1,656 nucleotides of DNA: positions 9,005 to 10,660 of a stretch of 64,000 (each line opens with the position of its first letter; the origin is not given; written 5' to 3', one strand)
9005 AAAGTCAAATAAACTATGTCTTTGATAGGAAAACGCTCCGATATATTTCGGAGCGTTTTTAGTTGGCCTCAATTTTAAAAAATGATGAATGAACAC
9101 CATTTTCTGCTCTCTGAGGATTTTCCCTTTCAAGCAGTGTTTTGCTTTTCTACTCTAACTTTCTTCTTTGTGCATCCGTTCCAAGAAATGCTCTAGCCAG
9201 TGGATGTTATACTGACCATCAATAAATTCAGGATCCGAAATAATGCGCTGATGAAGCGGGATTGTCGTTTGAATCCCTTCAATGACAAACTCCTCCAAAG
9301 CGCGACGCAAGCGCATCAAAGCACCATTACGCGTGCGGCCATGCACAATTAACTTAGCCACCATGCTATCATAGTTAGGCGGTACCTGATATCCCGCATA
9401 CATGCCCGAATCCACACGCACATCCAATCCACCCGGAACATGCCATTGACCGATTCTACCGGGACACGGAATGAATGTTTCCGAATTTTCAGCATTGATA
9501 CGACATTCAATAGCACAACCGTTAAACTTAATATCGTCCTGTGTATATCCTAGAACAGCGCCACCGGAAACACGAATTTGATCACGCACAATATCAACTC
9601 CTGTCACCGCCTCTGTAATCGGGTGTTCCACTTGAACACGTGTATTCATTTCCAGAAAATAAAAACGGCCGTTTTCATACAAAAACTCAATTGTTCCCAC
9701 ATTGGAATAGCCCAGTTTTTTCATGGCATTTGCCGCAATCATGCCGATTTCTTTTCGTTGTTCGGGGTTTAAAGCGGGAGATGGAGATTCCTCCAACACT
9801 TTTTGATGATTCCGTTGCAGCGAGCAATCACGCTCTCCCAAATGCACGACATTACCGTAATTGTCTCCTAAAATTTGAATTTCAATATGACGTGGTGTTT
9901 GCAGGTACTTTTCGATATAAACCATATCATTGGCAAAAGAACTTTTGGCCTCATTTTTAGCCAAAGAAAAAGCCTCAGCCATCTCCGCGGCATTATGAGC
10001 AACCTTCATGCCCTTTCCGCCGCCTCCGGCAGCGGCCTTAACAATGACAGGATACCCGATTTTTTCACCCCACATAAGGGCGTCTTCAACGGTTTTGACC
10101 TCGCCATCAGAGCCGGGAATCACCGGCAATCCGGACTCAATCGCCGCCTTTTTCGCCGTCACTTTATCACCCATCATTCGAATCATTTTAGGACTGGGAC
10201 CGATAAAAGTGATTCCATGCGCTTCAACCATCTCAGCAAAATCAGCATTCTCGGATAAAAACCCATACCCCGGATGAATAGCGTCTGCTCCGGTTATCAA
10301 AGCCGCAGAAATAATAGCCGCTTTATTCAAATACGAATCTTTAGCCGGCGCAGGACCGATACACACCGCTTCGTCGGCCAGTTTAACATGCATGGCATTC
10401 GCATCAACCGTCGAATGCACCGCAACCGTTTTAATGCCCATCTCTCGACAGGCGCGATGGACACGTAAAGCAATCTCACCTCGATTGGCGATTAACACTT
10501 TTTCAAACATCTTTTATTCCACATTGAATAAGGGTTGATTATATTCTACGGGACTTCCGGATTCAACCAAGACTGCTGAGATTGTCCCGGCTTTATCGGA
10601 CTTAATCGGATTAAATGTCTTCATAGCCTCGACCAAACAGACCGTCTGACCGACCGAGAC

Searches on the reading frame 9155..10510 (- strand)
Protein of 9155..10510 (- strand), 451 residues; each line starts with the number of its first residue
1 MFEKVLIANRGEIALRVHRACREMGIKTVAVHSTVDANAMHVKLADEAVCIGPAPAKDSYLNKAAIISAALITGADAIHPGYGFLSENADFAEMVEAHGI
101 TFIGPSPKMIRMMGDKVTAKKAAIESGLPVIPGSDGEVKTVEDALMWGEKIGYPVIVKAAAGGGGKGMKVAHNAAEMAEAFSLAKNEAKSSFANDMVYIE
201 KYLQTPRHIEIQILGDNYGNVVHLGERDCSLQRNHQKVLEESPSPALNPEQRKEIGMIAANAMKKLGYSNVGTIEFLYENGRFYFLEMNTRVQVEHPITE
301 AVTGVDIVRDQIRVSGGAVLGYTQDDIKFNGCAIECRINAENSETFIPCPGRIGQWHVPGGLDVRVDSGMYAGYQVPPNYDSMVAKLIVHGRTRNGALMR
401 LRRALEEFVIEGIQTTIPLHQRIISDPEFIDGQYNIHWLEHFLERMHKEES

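Call 25: find_encoding_contigs(protein=window:9155-10510:-, flank=10000, max_places=1)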
Protein window:9155-10510:- (451 aa): 8 contigs read that carry it; 1 place shown.
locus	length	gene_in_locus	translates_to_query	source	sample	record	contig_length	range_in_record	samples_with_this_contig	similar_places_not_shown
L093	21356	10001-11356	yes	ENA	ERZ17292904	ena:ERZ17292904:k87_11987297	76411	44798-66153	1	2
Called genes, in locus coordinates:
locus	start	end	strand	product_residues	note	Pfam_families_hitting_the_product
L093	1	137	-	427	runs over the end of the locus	PF06689:zf-C4_ClpX, PF00493:MCM (faint), PF05496:RuvB_N (faint), PF01078:Mg_chelatase (faint), PF07724:AAA_2, PF00004:AAA, PF07728:AAA_5 (weak), PF10431:ClpB_D2-small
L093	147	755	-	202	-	PF00574:CLP_protease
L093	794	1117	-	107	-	-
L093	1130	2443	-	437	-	PF05697:Trigger_N, PF00254:FKBP_C, PF05698:Trigger_C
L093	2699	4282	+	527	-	PF00009:GTP_EFTU, PF01926:MMR_HSR1 (weak), PF22042:EF-G_D2, PF03144:GTP_EFTU_D2, PF16658:RF3_C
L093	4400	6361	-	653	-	-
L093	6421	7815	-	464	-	-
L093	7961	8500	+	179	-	PF02417:Chromate_transp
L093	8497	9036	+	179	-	PF02417:Chromate_transp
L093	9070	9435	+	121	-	PF01050:MannoseP_isomer, PF07883:Cupin_2 (faint)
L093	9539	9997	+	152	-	PF00364:Biotin_lipoyl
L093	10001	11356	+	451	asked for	PF00289:Biotin_carb_N, PF02786:CPSase_L_D2, PF02222:ATP-grasp, PF07478:Dala_Dala_lig_C, PF02785:Biotin_carb_C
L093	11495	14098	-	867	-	PF00133:tRNA-synt_1, PF01406:tRNA-synt_1e (faint), PF01921:tRNA-synt_1f (faint), PF09334:tRNA-synt_1g, PF08264:Anticodon_1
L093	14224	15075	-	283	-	-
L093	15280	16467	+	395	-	-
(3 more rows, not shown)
